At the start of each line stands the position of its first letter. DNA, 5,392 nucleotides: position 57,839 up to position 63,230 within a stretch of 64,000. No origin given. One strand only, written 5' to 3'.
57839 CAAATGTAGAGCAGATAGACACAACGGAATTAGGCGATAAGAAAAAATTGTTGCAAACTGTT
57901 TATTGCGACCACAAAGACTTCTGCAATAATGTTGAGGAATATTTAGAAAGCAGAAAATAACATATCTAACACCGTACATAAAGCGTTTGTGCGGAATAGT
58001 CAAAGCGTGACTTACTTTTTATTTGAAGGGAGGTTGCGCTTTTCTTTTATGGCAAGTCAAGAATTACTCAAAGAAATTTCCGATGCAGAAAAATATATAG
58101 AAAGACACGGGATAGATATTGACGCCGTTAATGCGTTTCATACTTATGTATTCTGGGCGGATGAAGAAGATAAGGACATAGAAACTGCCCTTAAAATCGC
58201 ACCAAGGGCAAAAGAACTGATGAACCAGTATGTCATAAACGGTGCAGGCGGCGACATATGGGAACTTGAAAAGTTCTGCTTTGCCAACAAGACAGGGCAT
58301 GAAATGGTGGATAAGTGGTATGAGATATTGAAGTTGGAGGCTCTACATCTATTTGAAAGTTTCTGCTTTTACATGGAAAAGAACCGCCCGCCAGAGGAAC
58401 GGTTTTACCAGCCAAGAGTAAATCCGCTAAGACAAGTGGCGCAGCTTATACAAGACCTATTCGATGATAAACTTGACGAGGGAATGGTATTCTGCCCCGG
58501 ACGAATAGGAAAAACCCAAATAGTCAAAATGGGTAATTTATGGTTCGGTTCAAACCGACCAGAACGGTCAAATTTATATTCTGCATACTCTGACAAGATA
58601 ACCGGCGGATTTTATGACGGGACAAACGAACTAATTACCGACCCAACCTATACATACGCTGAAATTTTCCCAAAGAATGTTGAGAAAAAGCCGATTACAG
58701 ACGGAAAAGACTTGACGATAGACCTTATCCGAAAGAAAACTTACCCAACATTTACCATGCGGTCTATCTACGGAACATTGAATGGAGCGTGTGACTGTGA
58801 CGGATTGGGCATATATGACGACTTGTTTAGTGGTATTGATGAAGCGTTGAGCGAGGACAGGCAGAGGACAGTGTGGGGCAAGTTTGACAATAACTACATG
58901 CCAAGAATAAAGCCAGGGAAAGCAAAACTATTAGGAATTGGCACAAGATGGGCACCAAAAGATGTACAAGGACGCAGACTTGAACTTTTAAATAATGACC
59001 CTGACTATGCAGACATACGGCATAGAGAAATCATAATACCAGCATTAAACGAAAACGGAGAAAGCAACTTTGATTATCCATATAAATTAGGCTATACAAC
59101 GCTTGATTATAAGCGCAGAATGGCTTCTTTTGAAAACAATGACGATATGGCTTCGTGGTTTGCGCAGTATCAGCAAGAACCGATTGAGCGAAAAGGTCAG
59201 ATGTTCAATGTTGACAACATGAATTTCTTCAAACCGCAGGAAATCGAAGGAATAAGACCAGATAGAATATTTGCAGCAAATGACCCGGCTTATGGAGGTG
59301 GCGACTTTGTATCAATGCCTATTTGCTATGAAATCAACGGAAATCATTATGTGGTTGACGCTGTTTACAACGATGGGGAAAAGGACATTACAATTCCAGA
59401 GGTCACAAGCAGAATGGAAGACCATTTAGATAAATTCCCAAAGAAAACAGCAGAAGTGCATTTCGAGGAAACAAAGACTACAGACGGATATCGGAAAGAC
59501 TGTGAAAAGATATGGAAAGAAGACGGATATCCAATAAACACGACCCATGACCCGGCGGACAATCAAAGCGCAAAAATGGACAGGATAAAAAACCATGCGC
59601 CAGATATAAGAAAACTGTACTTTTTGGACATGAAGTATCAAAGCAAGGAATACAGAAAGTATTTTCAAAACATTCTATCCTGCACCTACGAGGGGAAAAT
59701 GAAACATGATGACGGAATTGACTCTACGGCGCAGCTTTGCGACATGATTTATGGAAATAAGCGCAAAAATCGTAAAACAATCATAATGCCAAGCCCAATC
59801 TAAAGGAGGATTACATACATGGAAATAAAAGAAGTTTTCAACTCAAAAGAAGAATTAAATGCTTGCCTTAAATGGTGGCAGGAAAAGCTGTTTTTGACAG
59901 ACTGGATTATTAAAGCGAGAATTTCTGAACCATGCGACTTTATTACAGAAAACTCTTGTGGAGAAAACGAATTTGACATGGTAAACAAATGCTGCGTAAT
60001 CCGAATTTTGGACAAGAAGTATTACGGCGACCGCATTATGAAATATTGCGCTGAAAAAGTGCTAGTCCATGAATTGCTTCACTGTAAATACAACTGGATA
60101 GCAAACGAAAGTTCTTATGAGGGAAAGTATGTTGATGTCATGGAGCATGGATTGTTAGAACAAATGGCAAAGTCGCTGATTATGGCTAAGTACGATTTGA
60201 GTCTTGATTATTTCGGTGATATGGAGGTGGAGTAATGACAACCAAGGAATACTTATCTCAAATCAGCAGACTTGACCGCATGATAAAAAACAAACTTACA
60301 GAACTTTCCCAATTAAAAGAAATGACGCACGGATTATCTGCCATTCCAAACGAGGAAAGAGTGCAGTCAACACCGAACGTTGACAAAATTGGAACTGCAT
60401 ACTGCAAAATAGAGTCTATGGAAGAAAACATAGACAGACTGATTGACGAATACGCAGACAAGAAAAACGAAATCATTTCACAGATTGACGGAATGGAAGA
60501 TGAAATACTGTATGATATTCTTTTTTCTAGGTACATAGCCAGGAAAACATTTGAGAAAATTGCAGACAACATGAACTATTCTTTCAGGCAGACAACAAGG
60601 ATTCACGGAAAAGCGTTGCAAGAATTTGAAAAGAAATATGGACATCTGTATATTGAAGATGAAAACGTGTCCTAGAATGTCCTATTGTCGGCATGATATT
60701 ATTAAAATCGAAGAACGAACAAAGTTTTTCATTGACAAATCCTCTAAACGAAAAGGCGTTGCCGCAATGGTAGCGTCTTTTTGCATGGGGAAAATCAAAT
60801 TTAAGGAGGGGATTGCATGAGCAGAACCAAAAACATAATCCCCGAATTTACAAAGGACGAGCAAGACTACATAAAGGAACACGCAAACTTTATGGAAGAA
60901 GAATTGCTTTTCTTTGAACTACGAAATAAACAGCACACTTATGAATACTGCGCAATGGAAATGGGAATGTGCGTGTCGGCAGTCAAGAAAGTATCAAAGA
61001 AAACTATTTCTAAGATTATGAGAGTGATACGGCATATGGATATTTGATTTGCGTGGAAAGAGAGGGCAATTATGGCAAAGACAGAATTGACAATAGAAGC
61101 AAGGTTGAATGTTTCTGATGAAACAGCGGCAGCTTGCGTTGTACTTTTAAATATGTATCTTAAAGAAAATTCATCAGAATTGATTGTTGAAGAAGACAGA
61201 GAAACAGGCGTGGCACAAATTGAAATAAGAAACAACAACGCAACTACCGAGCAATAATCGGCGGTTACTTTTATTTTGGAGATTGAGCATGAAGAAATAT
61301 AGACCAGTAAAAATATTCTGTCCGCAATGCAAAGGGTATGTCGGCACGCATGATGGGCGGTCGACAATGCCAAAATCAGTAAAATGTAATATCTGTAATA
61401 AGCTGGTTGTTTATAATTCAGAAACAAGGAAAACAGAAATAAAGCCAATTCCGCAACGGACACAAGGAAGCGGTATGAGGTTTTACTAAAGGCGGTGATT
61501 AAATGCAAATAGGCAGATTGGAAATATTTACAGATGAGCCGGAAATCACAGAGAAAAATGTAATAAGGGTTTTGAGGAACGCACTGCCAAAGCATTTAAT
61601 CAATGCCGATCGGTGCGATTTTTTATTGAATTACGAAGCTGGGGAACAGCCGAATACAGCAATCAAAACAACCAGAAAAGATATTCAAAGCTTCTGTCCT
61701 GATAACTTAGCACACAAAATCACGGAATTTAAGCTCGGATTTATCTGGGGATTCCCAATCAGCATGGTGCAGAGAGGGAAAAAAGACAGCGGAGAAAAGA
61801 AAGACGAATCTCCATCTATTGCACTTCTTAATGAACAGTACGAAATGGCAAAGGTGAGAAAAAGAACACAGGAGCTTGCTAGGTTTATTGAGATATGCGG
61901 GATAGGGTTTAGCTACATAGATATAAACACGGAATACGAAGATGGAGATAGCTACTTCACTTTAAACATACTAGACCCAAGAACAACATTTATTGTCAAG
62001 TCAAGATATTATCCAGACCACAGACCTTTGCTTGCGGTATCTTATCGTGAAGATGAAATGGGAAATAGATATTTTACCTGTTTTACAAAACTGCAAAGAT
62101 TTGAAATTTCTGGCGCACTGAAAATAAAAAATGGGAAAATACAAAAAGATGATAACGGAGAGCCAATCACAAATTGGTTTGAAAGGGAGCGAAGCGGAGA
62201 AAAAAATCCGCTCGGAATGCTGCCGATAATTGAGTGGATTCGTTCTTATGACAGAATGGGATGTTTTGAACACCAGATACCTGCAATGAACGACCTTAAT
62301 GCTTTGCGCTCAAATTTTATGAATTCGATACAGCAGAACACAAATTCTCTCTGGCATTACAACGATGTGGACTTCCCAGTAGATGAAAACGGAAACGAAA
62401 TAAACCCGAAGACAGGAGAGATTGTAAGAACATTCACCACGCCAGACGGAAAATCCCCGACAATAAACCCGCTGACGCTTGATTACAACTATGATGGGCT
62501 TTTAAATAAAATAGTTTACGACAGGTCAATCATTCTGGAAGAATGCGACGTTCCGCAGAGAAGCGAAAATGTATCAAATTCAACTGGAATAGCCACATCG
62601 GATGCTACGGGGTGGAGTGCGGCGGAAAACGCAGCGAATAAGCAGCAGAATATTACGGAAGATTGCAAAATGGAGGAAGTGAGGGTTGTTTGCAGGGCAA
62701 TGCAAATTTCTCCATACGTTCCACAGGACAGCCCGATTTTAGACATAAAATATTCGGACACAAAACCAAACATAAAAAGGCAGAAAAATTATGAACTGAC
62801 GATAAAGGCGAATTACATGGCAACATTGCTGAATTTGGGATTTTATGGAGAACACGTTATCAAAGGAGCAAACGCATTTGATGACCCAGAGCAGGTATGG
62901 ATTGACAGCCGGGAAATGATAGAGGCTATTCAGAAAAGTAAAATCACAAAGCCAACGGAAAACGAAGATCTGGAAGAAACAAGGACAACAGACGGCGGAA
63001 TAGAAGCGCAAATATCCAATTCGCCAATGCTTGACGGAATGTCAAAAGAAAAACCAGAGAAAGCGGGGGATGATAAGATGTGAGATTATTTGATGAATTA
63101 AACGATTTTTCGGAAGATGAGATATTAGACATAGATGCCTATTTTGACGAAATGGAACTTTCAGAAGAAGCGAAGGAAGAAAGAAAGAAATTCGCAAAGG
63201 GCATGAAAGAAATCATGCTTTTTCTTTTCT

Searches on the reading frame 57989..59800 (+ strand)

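Call 33: search_protein_families(library=phrogs, proteins=[window:57989-59800:+], max_evalue=0.001)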
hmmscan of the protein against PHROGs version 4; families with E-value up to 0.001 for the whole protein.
window:57989-59800:+ (604 aa): 4 families
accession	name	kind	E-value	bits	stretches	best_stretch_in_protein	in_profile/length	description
phrog_38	-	head and packaging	5e-42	145.5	1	116-596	267-712/760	terminase large subunit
phrog_30251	-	head and packaging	3.8e-21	76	1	137-592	30-465/799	terminase large subunit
phrog_4758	-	head and packaging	2.2e-14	54.4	1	119-358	17-241/243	terminase large subunit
phrog_5573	-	head and packaging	3.3e-10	40.8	1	346-595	13-243/250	terminase large subunit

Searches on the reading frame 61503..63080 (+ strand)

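Call 33: search_protein_families(library=phrogs, proteins=[window:61503-63080:+], max_evalue=0.001)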
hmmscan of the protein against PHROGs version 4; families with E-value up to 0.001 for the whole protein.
window:61503-63080:+ (526 aa): 1 family
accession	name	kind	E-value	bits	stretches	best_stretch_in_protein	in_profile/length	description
phrog_64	-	head and packaging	6.6e-31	108.4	1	6-497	60-512/547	portal protein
